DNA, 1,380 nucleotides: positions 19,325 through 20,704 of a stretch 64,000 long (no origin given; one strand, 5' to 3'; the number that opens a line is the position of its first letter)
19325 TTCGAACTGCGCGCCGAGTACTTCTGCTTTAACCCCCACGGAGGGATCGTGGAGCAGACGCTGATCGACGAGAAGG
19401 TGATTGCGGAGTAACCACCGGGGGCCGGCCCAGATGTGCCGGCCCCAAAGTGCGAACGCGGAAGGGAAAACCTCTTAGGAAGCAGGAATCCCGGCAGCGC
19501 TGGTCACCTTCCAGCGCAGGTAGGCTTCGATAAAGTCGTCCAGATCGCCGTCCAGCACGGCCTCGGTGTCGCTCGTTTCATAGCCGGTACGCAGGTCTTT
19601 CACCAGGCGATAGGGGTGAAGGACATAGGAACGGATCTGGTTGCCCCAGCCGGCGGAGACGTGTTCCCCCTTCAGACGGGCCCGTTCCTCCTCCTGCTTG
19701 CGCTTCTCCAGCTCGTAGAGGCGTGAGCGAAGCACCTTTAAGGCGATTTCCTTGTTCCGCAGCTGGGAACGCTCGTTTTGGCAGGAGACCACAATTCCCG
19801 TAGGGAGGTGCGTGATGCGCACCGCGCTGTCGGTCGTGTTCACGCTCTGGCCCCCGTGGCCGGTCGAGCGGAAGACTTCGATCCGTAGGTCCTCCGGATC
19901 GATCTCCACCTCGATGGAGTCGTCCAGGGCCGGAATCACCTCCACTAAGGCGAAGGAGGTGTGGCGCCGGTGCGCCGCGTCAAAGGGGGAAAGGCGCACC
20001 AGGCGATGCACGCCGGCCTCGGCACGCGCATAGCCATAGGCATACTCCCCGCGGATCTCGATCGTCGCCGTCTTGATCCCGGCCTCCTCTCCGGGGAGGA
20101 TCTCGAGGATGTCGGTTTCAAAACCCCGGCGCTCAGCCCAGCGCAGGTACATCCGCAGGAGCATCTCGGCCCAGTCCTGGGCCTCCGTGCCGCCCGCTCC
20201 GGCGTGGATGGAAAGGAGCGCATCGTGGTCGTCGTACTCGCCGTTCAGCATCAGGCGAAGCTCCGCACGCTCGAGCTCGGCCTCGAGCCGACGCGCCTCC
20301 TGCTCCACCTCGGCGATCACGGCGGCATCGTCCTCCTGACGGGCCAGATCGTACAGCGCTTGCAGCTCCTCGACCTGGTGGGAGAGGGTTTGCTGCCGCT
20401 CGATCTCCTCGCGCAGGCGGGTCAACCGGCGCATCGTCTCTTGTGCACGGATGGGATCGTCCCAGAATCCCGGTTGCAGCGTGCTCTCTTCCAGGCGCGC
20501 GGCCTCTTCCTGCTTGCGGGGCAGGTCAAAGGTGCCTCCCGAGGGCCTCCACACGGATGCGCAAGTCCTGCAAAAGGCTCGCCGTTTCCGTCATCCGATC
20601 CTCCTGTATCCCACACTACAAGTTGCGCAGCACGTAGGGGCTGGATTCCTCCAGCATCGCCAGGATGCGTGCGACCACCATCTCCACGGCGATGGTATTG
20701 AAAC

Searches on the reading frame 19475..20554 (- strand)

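Call 12: search_protein_families(library=ncbifam, proteins=[window:19475-20554:-])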
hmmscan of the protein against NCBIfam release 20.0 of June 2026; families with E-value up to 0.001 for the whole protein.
window:19475-20554:- (359 aa): 5 families
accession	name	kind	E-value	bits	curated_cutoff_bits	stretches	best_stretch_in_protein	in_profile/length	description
TIGR00020.2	prfB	exception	6.5e-156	518.7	370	1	8-347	14-353/353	peptide chain release factor 2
NF001859.2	PRK00591.1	equivalog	4.9e-81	272.5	400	1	15-346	5-339/347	peptide chain release factor 1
TIGR00019.1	prfA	equivalog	9.8e-79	264.9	423.25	1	15-346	14-347/361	peptide chain release factor 1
TIGR03072.1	release_prfH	equivalog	2.1e-36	125.3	166.65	1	113-310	2-195/200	peptide chain release factor H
NF006718.0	PRK09256.1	equivalog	3.1e-08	33.4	100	1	215-248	9-42/140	alternative ribosome rescue aminoacyl-tRNA hydrolase ArfB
